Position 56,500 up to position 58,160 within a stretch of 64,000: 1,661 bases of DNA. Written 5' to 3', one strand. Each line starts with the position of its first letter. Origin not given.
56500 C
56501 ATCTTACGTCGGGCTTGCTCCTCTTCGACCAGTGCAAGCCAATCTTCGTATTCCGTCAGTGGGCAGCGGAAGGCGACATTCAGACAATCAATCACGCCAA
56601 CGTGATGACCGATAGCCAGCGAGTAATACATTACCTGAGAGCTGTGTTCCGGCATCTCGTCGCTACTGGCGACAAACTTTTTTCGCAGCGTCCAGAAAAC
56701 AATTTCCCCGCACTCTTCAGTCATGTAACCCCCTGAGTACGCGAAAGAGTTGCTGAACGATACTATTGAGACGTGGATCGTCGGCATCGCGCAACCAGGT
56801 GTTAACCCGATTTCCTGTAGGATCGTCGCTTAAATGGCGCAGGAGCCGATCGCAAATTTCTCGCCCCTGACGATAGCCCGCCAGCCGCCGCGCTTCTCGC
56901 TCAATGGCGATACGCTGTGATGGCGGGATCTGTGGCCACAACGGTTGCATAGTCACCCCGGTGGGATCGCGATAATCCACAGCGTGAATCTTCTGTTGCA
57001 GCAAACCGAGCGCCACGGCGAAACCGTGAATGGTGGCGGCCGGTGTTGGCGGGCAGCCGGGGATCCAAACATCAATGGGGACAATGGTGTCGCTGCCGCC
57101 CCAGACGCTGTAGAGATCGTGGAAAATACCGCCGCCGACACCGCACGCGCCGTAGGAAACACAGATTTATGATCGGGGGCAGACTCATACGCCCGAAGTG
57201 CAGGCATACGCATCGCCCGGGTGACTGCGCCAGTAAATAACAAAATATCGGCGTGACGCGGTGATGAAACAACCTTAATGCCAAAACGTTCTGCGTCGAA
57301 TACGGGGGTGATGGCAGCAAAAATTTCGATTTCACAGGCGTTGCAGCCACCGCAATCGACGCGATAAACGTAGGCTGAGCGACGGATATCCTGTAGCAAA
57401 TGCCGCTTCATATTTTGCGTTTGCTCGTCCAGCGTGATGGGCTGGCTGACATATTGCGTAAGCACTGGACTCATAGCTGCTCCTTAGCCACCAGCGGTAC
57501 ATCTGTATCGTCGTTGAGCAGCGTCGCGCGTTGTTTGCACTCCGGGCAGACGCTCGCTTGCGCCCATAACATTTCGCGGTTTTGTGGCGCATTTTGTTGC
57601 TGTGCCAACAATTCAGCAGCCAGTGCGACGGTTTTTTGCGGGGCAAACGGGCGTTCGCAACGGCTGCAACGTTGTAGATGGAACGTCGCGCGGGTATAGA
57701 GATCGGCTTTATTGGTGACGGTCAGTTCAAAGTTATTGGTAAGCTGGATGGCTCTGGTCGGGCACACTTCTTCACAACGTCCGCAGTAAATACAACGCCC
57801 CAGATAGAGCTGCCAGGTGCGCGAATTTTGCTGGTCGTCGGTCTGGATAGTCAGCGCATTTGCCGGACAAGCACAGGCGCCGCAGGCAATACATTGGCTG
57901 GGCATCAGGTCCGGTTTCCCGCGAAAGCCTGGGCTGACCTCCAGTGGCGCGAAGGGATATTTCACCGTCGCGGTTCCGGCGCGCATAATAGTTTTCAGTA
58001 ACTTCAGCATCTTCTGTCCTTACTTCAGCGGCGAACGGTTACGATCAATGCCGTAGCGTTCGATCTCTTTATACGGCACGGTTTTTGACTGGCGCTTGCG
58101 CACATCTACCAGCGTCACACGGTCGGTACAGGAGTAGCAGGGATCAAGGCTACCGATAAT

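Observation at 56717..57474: hyfI (hydrogenase-4 small subunit) is split by a single-base frameshift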

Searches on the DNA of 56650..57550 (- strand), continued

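Call 25: get_annotated_region(hit=H11, flank=9500)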
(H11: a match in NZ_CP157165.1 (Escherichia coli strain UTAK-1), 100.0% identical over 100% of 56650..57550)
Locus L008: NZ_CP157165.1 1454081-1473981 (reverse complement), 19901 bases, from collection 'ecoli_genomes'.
description: Escherichia coli strain UTAK-1 chromosome, complete genome
organism: Escherichia coli strain UTAK-1 (NCBI taxid 562)
replicon: chromosome; assembly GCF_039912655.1
host: Bos taurus; source: culture; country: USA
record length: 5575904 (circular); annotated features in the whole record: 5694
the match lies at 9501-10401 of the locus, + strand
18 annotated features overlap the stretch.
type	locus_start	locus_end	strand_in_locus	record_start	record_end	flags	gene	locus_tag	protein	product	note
CDS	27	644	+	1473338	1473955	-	hyfA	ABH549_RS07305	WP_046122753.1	hydrogenase 4 subunit HyfA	-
CDS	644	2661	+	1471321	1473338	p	hyfB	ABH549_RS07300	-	hydrogenase 4 subunit B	frameshifted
CDS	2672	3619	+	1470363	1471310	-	hyfC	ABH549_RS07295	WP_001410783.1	hydrogenase 4 subunit HyfC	-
CDS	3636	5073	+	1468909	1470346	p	hyfD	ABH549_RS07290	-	hydrogenase 4 subunit HyfD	frameshifted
CDS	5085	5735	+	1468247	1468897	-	hyfE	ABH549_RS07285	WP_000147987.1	hydrogenase 4 membrane subunit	-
CDS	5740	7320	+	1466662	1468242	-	hyfF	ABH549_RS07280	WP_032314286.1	hydrogenase 4 subunit F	-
CDS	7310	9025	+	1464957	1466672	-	hyfG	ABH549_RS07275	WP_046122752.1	hydrogenase 4 catalytic subunit HyfG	-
CDS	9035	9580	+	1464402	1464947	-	hyfH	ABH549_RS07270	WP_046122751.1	hydrogenase 4 subunit H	-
CDS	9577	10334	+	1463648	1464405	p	hyfI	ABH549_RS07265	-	hydrogenase 4 catalytic subunit HyfI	frameshifted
CDS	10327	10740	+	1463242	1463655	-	hyfJ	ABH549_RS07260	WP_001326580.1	hydrogenase 4 assembly chaperone HyfJ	-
CDS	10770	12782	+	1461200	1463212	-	hyfR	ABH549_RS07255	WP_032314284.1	DNA-binding transcriptional regulator HyfR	-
CDS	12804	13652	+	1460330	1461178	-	focB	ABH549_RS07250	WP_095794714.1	formate transporter FocB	-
CDS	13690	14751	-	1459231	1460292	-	yfgO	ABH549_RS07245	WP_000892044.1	AI-2E family transporter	-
CDS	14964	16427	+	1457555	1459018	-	bepA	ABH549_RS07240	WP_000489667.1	beta-barrel assembly-enhancing protease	-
CDS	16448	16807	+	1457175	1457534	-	arsC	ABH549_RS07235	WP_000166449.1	arsenate reductase (glutaredoxin)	This arsenate reductase requires both glutathione and glutaredoxin to convert arsenate to arsenite, after which the ...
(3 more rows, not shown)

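Call 42: get_annotated_region(hit=H13, flank=9500)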
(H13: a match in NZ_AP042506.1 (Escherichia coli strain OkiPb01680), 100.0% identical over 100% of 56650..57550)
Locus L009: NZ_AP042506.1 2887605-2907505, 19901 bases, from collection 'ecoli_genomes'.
description: Escherichia coli strain OkiPb01680 chromosome, complete genome
organism: Escherichia coli strain OkiPb01680 (NCBI taxid 562)
replicon: chromosome; assembly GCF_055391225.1
host: -; source: bovine feces; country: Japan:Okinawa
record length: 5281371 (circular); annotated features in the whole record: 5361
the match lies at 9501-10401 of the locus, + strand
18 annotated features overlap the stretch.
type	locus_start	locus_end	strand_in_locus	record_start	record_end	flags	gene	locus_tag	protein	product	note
CDS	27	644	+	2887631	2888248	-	hyfA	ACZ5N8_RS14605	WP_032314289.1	hydrogenase 4 subunit HyfA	-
CDS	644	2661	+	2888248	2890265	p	hyfB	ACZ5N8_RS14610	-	hydrogenase 4 subunit B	frameshifted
CDS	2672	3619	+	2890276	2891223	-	hyfC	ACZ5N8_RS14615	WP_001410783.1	hydrogenase 4 subunit HyfC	-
CDS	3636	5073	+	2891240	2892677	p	hyfD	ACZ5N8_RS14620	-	hydrogenase 4 subunit HyfD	frameshifted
CDS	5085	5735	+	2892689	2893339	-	hyfE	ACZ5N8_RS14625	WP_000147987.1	hydrogenase 4 membrane subunit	-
CDS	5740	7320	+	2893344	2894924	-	hyfF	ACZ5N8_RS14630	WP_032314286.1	hydrogenase 4 subunit F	-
CDS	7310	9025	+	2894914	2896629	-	hyfG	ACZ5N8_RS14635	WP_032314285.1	hydrogenase 4 catalytic subunit HyfG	-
CDS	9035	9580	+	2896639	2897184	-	hyfH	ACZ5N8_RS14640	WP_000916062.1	hydrogenase 4 subunit H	-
CDS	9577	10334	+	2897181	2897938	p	hyfI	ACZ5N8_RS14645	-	hydrogenase 4 catalytic subunit HyfI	frameshifted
CDS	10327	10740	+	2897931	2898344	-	hyfJ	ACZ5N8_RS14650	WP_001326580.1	hydrogenase 4 assembly chaperone HyfJ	-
CDS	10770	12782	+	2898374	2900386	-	hyfR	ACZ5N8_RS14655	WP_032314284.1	DNA-binding transcriptional regulator HyfR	-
CDS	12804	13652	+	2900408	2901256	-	focB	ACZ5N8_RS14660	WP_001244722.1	formate transporter FocB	-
CDS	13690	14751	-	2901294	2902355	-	yfgO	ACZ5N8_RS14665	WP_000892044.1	AI-2E family transporter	-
CDS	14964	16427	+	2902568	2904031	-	bepA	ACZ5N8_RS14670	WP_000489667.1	beta-barrel assembly-enhancing protease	-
CDS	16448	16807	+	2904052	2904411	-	arsC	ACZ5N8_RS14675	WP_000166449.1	arsenate reductase (glutaredoxin)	This arsenate reductase requires both glutathione and glutaredoxin to convert arsenate to arsenite, after which the ...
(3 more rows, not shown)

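Call 43: get_annotated_region(hit=H19, flank=9500)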
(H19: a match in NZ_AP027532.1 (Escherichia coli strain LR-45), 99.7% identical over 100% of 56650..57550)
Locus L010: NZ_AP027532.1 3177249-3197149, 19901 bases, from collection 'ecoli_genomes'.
description: Escherichia coli strain LR-45 chromosome, complete genome
organism: Escherichia coli strain LR-45 (NCBI taxid 562)
replicon: chromosome; assembly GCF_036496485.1
host: Homo sapiens; source: feces; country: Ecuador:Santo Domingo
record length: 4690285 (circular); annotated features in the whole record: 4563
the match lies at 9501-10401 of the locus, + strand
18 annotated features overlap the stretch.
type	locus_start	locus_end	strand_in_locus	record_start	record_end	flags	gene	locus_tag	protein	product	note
CDS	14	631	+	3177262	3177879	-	hyfA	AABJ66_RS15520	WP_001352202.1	hydrogenase 4 subunit HyfA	-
CDS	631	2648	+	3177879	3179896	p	hyfB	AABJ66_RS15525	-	hydrogenase 4 subunit B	frameshifted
CDS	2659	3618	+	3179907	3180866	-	hyfC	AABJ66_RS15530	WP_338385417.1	hydrogenase 4 subunit HyfC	-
CDS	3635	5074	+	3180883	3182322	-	hyfD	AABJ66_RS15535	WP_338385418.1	hydrogenase 4 subunit HyfD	-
CDS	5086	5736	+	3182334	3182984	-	hyfE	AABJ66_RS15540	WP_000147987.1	hydrogenase 4 membrane subunit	-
CDS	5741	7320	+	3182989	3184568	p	hyfF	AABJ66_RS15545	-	hydrogenase 4 subunit F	frameshifted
CDS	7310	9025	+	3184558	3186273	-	hyfG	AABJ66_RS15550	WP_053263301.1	hydrogenase 4 catalytic subunit HyfG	-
CDS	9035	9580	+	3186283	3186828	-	hyfH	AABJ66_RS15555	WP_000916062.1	hydrogenase 4 subunit H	-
CDS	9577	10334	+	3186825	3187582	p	hyfI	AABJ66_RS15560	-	hydrogenase 4 catalytic subunit HyfI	frameshifted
CDS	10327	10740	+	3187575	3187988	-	hyfJ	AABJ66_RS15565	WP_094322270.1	hydrogenase 4 assembly chaperone HyfJ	-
CDS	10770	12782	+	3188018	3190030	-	hyfR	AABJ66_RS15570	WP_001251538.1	DNA-binding transcriptional regulator HyfR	-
CDS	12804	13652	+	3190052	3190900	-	focB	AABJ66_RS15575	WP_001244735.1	formate transporter FocB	-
CDS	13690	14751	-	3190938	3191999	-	yfgO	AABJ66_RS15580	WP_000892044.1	AI-2E family transporter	-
CDS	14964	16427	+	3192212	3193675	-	bepA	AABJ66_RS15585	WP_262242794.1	beta-barrel assembly-enhancing protease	-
CDS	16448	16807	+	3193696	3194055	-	arsC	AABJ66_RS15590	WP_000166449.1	arsenate reductase (glutaredoxin)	This arsenate reductase requires both glutathione and glutaredoxin to convert arsenate to arsenite, after which the ...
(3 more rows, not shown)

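Call 44: get_annotated_region(hit=H17, flank=9500)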
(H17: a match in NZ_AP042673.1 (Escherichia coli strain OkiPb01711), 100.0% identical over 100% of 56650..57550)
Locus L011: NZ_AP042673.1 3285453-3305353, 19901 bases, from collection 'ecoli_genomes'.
description: Escherichia coli strain OkiPb01711 chromosome, complete genome
organism: Escherichia coli strain OkiPb01711 (NCBI taxid 562)
replicon: chromosome; assembly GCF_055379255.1
host: -; source: bovine feces; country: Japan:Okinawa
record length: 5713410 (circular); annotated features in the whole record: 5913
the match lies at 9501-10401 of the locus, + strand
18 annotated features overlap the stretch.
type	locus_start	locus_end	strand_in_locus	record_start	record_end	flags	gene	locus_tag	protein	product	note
CDS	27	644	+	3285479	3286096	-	hyfA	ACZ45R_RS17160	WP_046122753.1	hydrogenase 4 subunit HyfA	-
CDS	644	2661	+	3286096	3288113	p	hyfB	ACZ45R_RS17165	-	hydrogenase 4 subunit B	frameshifted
CDS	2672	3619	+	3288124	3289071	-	hyfC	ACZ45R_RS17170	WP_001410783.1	hydrogenase 4 subunit HyfC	-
CDS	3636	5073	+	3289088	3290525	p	hyfD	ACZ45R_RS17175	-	hydrogenase 4 subunit HyfD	frameshifted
CDS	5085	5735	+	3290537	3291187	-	hyfE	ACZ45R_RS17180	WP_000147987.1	hydrogenase 4 membrane subunit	-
CDS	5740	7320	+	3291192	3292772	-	hyfF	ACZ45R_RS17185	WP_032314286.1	hydrogenase 4 subunit F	-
CDS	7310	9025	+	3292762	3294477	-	hyfG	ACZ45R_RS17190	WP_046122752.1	hydrogenase 4 catalytic subunit HyfG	-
CDS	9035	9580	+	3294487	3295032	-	hyfH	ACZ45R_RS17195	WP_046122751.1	hydrogenase 4 subunit H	-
CDS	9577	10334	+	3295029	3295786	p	hyfI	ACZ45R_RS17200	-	hydrogenase 4 catalytic subunit HyfI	frameshifted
CDS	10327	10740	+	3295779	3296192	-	hyfJ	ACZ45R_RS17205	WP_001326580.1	hydrogenase 4 assembly chaperone HyfJ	-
CDS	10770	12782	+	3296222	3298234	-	hyfR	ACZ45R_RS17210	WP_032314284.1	DNA-binding transcriptional regulator HyfR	-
CDS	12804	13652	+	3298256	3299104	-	focB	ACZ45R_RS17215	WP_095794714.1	formate transporter FocB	-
CDS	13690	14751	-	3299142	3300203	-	yfgO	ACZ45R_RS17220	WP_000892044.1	AI-2E family transporter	-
CDS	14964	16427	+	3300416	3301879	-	bepA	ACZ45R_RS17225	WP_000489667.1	beta-barrel assembly-enhancing protease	-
CDS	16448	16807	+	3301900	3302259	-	arsC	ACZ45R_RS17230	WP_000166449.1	arsenate reductase (glutaredoxin)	This arsenate reductase requires both glutathione and glutaredoxin to convert arsenate to arsenite, after which the ...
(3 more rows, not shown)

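Call 60: search_dna_similar(query=L001:3189-3259:+, collection=ecoli_genomes, mode=near, max_rows=12, rows=spread)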
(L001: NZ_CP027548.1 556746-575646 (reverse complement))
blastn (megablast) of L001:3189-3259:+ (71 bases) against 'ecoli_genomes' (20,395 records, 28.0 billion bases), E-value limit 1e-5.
Records with a match: 4284; places in all: 4284; records where one place covers at least 80% of the query: 4284.
Genomes with a match: 4284 of 5426; with a place that covers at least 80% of the query: 4284. Places per genome that has any: lowest 1, median 1, highest 1. On chromosomes: 4284 places; on plasmids: 0.
Best place of each record, by identity: >=99% 994; 95-99% 3289; 90-95% 1.
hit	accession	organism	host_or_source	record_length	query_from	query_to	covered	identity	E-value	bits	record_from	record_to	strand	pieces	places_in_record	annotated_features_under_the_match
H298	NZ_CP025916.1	Escherichia coli strain 120899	Homo sapiens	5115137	1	71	100%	100.0%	2e-28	132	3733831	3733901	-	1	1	hydrogenase 4 subunit D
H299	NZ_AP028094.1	Escherichia coli strain JNE132847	Homo sapiens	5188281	1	71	100%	100.0%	2e-28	132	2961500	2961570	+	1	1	hyfD: hydrogenase 4 subunit HyfD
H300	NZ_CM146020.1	Escherichia coli strain XPF_3_complete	Pork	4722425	1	71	100%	100.0%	2e-28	132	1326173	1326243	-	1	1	hyfD: hydrogenase 4 subunit HyfD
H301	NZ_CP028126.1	Escherichia coli O26 str. RM10386 strain RM10386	Bos taurus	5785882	1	71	100%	97.2%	4e-25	121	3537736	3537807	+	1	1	hyfD: hydrogenase 4 subunit HyfD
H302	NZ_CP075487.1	Escherichia coli strain NT1F34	pig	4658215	1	71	100%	97.2%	4e-25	121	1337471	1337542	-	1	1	hyfD: hydrogenase 4 subunit HyfD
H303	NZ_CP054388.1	Escherichia coli strain 1517k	Gallus gallus domesticus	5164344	1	71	100%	97.2%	4e-25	121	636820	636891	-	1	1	hyfD: hydrogenase 4 subunit HyfD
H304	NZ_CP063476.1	Escherichia coli strain EM10-18-28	not applicable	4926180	1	71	100%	97.2%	4e-25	121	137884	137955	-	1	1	hyfD: hydrogenase 4 subunit HyfD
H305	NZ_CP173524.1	Escherichia coli strain 98212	Homo sapiens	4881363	1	71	100%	97.2%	4e-25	121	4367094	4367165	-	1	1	hyfD: hydrogenase 4 subunit HyfD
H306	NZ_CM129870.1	Escherichia coli strain PCP06238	seawater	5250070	1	71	100%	97.2%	4e-25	121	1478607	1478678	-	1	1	hyfD: hydrogenase 4 subunit HyfD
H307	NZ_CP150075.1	Escherichia coli strain ECSD228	missing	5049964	1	71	100%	97.2%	4e-25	121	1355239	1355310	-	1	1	hyfD: hydrogenase 4 subunit HyfD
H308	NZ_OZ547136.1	Escherichia coli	Homo sapiens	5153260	1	71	100%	97.2%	4e-25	121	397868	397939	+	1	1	hyfD: hydrogenase 4 subunit HyfD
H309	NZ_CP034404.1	Escherichia coli strain CRE10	Homosapiens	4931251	1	71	100%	94.6%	2e-22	111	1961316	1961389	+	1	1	hydrogenase 4 subunit D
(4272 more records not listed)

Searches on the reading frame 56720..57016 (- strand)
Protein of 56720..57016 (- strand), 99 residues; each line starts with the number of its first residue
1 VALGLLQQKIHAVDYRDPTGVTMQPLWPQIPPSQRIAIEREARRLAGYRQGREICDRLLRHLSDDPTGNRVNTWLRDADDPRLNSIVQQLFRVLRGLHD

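Call 36: search_protein_families(proteins=[window:56720-57016:-], library=ncbifam, max_evalue=0.01)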
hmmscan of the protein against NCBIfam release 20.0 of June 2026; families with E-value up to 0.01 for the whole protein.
window:56720-57016:- (99 aa): 0 families

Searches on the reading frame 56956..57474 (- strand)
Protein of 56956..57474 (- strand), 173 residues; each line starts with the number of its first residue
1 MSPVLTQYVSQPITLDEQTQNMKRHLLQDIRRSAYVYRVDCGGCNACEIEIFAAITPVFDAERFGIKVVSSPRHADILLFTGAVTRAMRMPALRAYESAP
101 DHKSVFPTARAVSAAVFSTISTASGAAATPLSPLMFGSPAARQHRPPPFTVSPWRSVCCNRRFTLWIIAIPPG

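Call 36: search_protein_families(proteins=[window:56956-57474:-], library=ncbifam, max_evalue=0.01)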
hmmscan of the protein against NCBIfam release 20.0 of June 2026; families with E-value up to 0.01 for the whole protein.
window:56956-57474:- (173 aa): 11 families
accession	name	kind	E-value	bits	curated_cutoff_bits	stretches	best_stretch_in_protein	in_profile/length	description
NF005012.1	PRK06411.1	subfamily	2.1e-13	50.1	116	1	27-107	27-106/166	NADH-quinone oxidoreductase subunit NuoB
TIGR01957.1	nuoB_fam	subfamily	3.7e-10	39.9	142.7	1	32-109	15-92/145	NADH-quinone oxidoreductase subunit B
NF011388.0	PRK14813.1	equivalog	1.3e-09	38.1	294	1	43-106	36-99/189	NADH dehydrogenase subunit B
NF011390.0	PRK14815.1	equivalog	2.2e-09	36.9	281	1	43-125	41-125/183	NADH dehydrogenase subunit B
NF011394.0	PRK14819.1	equivalog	1.6e-08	34.5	312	1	35-112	32-110/264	NADH-quinone oxidoreductase subunit B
NF011395.0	PRK14820.1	equivalog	3.2e-08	33.5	263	1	45-125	43-125/180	NADH-quinone oxidoreductase subunit B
NF011393.0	PRK14818.1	equivalog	4.1e-08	33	255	1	26-106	23-102/173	NADH dehydrogenase subunit B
NF009808.0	PRK13292.1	equivalog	1.7e-07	29.5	1156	1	43-107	33-98/791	NADH-quinone oxidoreductase subunit B/C/D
NF011391.0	PRK14816.1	equivalog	9.7e-07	28.5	283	1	44-116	61-135/196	NADH-quinone oxidoreductase subunit B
NF011389.0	PRK14814.1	equivalog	5.8e-05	22.9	285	1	45-125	43-125/186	NADH dehydrogenase subunit B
NF011392.0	PRK14817.1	equivalog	0.00017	21.3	271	1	45-114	46-116/182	NADH-quinone oxidoreductase subunit B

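Call 47: list_cluster_members(proteins=[window:56956-57474:-, window:57474-58010:-])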
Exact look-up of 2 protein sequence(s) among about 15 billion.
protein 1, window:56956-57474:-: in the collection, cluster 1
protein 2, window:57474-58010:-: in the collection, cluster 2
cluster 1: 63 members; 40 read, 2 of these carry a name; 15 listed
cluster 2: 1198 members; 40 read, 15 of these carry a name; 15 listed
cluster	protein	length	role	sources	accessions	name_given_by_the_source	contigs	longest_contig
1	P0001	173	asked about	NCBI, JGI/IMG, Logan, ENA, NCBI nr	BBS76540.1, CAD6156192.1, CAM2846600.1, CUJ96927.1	hydrogenase 4 Fe-S subunit [Escherichia coli] | hydrogenase-4 component I | NADH ubiquinone oxidoreductase, 20 Kd subunit [Escherichia coli 1-110-08_S1_C3]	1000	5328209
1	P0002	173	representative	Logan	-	-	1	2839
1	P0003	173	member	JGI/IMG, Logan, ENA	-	Ni,Fe-hydrogenase III small subunit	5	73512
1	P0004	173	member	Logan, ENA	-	-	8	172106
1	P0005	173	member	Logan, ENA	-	-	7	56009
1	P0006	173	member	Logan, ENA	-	-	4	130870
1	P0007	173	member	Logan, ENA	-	-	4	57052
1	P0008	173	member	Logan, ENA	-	-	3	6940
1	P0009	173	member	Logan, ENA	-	-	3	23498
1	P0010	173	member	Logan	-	-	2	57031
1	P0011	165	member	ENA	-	-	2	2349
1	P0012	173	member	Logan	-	-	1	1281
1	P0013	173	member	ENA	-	-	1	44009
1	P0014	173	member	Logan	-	-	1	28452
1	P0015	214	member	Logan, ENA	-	-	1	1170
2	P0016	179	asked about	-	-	TPA: hydrogenase 4 subunit H [Escherichia coli] | hydrogenase-4 component H | Hydrogenase 4 subunit H n=1 Tax=Escherichia coli TaxID=562 RepID=A0A0A0H421_ECOLX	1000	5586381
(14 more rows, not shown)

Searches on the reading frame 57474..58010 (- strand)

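Call 36: search_protein_families(proteins=[window:57474-58010:-], library=ncbifam, max_evalue=0.01)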
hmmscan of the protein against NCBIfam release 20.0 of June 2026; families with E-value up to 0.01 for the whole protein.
window:57474-58010:- (179 aa): 62 families (the best 25 are shown)
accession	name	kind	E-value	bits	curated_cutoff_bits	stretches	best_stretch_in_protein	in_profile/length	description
NF006076.0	PRK08222.1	equivalog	1.5e-107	357.2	270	1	1-178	1-180/181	hydrogenase 4 subunit H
NF009053.0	PRK12387.1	subfamily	7.4e-66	221.3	204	1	1-168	1-168/180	formate hydrogenlyase complex iron-sulfur subunit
TIGR01971.1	NuoI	subfamily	3.5e-24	84.7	113.05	1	11-106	11-116/121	NADH-quinone oxidoreductase, chain I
NF004537.0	PRK05888.1-3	equivalog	1.8e-20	73.4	163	1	9-106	34-148/204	NADH-quinone oxidoreductase subunit NuoI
NF004536.0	PRK05888.1-1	equivalog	1.3e-17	63.7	212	1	12-104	27-130/180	NADH-quinone oxidoreductase subunit NuoI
NF004541.0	PRK05888.2-2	equivalog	1.6e-17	63.9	217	1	6-110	29-134/168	NADH-quinone oxidoreductase subunit NuoI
NF004539.0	PRK05888.1-5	equivalog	1.6e-17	63.7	225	1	9-122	27-151/162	NADH-quinone oxidoreductase subunit NuoI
NF004538.0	PRK05888.1-4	equivalog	3.6e-17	62.5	135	1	9-126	27-155/162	NADH-quinone oxidoreductase subunit NuoI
NF004540.0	PRK05888.2-1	equivalog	5.6e-17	61.6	215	1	12-108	18-123/139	NADH-quinone oxidoreductase subunit NuoI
NF004542.0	PRK05888.2-3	equivalog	9.9e-17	61.1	248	1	4-107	43-158/203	NADH-quinone oxidoreductase subunit NuoI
NF006221.0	PRK08348.1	subfamily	6.9e-16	58.2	124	1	5-102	11-106/136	NADH-plastoquinone oxidoreductase subunit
NF004544.0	PRK05888.2-6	equivalog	2.1e-14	53.6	457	1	13-110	49-158/220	NADH-quinone oxidoreductase subunit NuoI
TIGR00403.1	ndhI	equivalog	1.6e-13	50.7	302.35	1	13-105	37-136/183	NAD(P)H-quinone oxidoreductase subunit I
NF040612.1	F420_dehyd_FpoI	exception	3.7e-12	46.2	180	1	3-96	8-107/135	F420H2 dehydrogenase subunit FpoI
NF004545.0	PRK05888.3-1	equivalog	4.4e-12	45.9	229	1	3-107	32-142/154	NADH-quinone oxidoreductase subunit NuoI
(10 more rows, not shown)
